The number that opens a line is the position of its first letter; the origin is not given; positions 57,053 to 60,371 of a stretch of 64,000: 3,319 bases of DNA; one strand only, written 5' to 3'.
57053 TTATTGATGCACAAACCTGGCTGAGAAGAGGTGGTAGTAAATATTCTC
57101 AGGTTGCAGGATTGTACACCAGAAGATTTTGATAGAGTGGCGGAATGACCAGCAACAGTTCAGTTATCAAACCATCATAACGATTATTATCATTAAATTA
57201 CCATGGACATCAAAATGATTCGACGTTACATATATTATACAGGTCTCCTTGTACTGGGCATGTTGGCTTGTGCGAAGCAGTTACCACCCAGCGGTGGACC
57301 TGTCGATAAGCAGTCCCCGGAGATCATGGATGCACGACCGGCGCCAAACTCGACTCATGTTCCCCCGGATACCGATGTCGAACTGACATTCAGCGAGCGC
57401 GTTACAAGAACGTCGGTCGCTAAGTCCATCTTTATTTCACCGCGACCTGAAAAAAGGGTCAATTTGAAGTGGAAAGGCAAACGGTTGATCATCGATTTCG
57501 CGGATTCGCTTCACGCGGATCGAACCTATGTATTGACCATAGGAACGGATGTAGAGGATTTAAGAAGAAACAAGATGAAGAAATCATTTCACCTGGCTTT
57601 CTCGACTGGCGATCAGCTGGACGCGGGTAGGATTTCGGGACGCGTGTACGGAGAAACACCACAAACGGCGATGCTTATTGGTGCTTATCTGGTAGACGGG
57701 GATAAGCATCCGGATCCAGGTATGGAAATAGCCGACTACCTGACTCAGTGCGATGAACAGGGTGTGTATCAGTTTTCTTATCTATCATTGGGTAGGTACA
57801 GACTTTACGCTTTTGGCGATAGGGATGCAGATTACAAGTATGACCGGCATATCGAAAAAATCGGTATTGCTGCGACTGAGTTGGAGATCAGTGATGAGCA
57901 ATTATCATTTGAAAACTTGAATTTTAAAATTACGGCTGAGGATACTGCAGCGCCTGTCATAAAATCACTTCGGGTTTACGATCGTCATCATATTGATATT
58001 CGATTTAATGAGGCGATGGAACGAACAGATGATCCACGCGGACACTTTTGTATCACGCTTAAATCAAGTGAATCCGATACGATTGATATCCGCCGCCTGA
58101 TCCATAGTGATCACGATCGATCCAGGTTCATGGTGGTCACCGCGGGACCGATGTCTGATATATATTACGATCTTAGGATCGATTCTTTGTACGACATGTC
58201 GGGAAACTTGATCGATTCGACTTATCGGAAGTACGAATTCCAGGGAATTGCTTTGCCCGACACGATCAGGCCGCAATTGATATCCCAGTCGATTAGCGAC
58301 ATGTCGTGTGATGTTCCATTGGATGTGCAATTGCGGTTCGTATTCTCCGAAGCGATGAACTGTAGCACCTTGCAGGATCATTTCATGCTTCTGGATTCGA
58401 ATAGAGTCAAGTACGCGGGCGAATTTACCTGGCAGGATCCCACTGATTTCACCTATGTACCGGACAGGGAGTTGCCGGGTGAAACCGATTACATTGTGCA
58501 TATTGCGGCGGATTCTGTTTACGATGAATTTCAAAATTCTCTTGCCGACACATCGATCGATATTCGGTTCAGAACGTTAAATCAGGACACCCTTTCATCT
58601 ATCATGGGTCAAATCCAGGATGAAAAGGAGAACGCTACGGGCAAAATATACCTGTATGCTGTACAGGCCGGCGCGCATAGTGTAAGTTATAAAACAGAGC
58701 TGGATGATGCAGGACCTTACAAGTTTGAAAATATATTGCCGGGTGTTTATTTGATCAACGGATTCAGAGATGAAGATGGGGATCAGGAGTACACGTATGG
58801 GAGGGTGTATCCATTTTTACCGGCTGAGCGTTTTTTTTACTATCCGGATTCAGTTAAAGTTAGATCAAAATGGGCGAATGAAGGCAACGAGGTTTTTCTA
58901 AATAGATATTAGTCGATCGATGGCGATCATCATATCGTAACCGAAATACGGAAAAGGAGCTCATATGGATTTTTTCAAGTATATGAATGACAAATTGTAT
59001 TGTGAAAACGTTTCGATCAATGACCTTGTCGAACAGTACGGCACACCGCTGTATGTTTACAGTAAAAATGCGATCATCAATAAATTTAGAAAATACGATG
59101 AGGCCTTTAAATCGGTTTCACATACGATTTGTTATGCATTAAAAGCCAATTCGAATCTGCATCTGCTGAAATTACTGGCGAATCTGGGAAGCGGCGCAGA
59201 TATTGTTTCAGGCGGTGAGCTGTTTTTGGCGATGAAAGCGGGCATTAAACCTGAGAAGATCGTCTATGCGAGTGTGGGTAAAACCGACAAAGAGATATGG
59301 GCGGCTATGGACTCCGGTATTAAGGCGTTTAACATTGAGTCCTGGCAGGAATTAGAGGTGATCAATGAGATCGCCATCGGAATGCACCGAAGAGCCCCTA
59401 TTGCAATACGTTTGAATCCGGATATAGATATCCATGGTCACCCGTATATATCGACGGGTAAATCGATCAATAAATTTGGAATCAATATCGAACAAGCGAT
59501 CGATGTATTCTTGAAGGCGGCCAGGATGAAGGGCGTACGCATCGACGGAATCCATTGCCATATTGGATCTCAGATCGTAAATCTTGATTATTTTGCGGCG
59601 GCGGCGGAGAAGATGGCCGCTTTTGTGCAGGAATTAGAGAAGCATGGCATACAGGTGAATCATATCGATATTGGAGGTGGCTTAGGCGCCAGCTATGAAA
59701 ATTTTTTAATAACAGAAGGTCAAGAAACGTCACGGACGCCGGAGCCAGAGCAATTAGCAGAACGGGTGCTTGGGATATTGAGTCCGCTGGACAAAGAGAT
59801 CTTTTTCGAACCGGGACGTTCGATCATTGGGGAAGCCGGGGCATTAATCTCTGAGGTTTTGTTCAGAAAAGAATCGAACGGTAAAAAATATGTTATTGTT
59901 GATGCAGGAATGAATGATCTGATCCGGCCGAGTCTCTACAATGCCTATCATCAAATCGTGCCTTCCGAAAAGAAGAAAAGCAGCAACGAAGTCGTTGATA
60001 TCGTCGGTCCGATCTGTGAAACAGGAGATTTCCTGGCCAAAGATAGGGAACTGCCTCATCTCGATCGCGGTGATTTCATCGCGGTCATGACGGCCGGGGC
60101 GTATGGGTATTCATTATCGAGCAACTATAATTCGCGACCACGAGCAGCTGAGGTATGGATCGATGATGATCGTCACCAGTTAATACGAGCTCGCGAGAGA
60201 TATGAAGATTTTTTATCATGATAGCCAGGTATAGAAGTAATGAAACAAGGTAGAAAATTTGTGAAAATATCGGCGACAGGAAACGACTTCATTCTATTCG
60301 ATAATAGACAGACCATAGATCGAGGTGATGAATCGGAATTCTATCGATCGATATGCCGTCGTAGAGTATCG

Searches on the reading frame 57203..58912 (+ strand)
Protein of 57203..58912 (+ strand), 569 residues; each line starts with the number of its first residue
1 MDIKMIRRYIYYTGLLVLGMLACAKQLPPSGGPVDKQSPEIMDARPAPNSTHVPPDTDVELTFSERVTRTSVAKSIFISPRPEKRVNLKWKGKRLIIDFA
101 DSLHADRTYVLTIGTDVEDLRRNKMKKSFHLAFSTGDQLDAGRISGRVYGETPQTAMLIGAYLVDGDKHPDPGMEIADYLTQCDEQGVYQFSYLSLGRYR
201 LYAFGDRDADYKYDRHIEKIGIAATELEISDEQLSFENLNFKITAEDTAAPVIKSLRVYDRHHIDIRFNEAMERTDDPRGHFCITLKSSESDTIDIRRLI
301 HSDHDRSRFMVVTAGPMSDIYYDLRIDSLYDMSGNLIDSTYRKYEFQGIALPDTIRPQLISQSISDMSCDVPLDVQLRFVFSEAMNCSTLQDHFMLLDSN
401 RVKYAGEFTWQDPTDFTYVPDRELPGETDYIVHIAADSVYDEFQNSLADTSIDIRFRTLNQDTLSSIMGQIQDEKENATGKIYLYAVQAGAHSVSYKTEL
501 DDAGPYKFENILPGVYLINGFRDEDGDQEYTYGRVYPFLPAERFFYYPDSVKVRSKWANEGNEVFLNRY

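Call 77: search_protein_families(library=pfam, proteins=[window:57203-58912:+], max_evalue=0.00001)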
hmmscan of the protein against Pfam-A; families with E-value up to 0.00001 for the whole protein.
window:57203-58912:+ (569 aa): 1 family
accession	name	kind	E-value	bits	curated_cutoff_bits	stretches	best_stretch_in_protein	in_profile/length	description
PF13205.12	Big_5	-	9.2e-34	116.8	23.6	2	35-135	1-105/105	Bacterial Ig-like domain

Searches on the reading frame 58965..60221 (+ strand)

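Call 77: search_protein_families(library=pfam, proteins=[window:58965-60221:+], max_evalue=0.00001)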
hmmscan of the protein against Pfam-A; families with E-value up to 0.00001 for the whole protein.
window:58965-60221:+ (418 aa): 2 families
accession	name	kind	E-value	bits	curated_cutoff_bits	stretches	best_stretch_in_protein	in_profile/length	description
PF02784.22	Orn_Arg_deC_N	-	9.9e-60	202.4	23.4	1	36-288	3-246/247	Pyridoxal-dependent decarboxylase, pyridoxal binding domain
PF00278.28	Orn_DAP_Arg_deC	-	2.3e-30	105.2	23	1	30-378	2-95/95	Pyridoxal-dependent decarboxylase, C-terminal sheet domain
